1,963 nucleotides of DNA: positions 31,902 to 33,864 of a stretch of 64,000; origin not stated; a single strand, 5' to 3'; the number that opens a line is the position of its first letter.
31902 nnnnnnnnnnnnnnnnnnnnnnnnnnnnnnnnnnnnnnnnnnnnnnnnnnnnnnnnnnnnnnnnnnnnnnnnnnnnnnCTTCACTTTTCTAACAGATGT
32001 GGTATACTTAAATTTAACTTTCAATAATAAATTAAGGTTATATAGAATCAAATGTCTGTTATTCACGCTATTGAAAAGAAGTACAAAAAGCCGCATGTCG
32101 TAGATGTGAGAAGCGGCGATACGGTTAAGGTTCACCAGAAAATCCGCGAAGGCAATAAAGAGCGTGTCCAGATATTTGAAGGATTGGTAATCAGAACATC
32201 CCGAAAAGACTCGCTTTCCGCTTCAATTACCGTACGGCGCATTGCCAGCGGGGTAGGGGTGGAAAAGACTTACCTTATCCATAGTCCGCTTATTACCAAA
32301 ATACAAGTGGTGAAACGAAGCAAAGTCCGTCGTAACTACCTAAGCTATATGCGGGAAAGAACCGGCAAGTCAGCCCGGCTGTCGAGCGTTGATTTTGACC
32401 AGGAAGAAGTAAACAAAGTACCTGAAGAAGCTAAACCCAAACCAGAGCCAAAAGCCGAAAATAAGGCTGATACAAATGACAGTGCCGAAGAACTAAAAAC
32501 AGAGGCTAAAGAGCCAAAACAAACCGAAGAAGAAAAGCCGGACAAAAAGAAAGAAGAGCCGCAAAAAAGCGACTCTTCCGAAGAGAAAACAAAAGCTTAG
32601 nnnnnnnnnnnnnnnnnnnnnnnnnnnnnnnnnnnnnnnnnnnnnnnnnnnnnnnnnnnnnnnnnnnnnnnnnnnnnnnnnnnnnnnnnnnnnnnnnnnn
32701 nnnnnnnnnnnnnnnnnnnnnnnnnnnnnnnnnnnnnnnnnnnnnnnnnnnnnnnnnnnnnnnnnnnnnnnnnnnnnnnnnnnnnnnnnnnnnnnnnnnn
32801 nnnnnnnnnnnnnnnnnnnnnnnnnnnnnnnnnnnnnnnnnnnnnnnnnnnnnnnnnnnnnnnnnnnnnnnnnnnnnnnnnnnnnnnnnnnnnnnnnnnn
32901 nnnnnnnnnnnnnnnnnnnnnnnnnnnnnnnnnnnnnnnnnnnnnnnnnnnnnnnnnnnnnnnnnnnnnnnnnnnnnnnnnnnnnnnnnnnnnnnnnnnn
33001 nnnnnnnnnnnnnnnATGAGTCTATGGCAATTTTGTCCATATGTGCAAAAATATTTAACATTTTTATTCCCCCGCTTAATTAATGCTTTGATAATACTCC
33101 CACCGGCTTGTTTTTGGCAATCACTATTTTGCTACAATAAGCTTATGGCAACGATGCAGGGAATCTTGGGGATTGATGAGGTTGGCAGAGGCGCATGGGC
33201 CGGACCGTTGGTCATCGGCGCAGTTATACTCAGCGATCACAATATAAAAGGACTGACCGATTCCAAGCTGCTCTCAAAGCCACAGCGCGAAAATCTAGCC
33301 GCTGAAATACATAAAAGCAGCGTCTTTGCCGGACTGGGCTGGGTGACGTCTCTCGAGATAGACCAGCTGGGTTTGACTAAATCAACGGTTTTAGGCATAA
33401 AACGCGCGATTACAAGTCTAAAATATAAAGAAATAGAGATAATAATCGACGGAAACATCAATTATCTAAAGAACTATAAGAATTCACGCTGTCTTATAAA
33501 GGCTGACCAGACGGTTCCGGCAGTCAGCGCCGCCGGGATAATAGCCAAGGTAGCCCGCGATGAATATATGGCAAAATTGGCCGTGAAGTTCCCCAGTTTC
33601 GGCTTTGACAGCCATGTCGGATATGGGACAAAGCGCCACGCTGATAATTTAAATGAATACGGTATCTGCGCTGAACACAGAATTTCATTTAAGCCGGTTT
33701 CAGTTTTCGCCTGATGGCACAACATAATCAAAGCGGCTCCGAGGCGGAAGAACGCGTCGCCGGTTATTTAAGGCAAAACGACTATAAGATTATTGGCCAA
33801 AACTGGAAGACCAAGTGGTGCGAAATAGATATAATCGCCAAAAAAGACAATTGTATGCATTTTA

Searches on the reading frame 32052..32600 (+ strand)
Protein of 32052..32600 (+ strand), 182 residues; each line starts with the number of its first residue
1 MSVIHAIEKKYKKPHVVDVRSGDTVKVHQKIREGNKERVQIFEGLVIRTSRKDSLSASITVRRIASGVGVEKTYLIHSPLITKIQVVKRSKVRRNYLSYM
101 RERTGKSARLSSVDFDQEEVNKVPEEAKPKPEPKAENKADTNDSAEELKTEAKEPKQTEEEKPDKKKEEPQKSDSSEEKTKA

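Call 12: search_protein_families(library=pfam, max_evalue=0.00001, proteins=[window:32052-32600:+])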
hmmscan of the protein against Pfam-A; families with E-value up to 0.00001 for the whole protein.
window:32052-32600:+ (182 aa): 1 family
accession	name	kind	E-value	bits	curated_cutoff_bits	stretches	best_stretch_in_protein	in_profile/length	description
PF01245.26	Ribosomal_L19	-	2e-36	124.8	22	1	3-111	2-109/111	Ribosomal protein L19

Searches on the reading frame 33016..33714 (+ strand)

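Call 13: search_protein_families(library=pfam, max_evalue=0.00001, proteins=[window:33016-33714:+])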
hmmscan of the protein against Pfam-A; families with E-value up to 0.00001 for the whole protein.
window:33016-33714:+ (232 aa): 1 family
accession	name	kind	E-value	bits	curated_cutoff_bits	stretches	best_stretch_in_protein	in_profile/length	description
PF01351.25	RNase_HII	-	8.6e-35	120.9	25.8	1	51-227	1-198/199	Ribonuclease HII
